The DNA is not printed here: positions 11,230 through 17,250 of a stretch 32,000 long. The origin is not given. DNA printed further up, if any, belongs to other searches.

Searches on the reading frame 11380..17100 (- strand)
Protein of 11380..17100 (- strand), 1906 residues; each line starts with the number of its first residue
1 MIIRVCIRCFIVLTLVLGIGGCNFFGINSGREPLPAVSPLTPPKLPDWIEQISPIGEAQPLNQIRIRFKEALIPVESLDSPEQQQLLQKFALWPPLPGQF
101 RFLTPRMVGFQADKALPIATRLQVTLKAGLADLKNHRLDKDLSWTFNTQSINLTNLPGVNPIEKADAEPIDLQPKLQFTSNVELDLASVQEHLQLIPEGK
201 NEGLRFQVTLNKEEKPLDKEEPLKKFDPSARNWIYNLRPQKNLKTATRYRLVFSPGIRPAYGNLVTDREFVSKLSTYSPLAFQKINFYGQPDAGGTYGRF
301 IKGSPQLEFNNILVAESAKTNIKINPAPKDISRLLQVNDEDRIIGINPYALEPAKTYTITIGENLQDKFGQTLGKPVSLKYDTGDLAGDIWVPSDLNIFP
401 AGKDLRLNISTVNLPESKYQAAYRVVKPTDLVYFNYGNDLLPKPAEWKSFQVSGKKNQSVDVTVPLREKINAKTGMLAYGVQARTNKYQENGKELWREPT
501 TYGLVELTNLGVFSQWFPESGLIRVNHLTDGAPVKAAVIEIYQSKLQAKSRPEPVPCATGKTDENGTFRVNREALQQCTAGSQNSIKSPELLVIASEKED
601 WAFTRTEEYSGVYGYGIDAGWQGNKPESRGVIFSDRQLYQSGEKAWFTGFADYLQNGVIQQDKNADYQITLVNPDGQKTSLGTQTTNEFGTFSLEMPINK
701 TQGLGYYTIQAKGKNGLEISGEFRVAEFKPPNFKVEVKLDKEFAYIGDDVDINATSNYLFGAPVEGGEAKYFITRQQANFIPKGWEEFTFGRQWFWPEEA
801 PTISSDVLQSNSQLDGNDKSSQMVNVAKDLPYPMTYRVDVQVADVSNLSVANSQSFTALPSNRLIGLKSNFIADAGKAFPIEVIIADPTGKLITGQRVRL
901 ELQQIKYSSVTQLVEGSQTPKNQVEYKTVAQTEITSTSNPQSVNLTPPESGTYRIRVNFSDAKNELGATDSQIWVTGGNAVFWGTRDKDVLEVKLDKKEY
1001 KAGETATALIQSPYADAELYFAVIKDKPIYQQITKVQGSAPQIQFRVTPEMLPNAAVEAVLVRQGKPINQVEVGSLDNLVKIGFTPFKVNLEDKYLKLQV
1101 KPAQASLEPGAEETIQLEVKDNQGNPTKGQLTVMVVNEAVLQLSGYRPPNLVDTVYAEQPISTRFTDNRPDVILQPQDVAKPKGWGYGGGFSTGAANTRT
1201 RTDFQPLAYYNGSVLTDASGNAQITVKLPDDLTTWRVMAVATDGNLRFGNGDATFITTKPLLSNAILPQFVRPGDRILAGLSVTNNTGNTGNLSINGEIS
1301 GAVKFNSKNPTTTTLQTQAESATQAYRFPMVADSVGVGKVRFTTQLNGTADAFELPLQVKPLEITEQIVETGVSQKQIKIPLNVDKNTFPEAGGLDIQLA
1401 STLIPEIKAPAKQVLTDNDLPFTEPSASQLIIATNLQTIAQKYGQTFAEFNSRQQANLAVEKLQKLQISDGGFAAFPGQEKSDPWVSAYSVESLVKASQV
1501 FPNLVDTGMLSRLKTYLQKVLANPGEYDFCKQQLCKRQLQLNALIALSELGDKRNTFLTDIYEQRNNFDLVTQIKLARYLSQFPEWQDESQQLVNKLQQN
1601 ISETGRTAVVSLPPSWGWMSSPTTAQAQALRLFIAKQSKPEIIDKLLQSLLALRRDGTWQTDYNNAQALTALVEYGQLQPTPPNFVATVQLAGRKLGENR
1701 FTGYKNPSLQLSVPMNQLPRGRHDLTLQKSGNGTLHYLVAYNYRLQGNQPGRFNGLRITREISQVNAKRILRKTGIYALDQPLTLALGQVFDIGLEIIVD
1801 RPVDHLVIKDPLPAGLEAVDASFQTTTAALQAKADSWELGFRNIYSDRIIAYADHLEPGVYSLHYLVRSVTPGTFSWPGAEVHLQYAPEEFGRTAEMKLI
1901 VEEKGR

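Call 75: search_protein_families(library=pfam, proteins=[window:11380-17100:-], max_evalue=0.00001)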
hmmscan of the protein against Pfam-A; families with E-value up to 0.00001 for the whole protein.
window:11380-17100:- (1906 aa): 7 families
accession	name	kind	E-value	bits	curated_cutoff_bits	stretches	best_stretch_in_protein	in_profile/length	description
PF17973.7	bMG10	-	2.9e-30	105.6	26.2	1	1755-1889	1-131/131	Bacterial Alpha-2-macroglobulin MG10 domain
PF07703.20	A2M_BRD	-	5.2e-19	69.4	22.7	1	991-1143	1-140/140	Alpha-2-macroglobulin bait region domain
PF01835.25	MG2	-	6.3e-17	62.2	32.8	1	630-725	2-96/96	MG2 domain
PF13205.12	Big_5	-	3.1e-16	60.5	23.6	0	304-383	24-105/105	Bacterial Ig-like domain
PF00207.28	A2M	-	7.5e-14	51.8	21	1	1210-1291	4-86/92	Alpha-2-macroglobulin family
PF11974.14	bMG3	-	1.9e-09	37.9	34.9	1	507-608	1-87/103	Bacterial alpha-2-macroglobulin MG3 domain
PF17972.7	bMG5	-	9.2e-08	33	26.5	0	734-855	4-122/127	Bacterial Alpha-2-macroglobulin MG5 domain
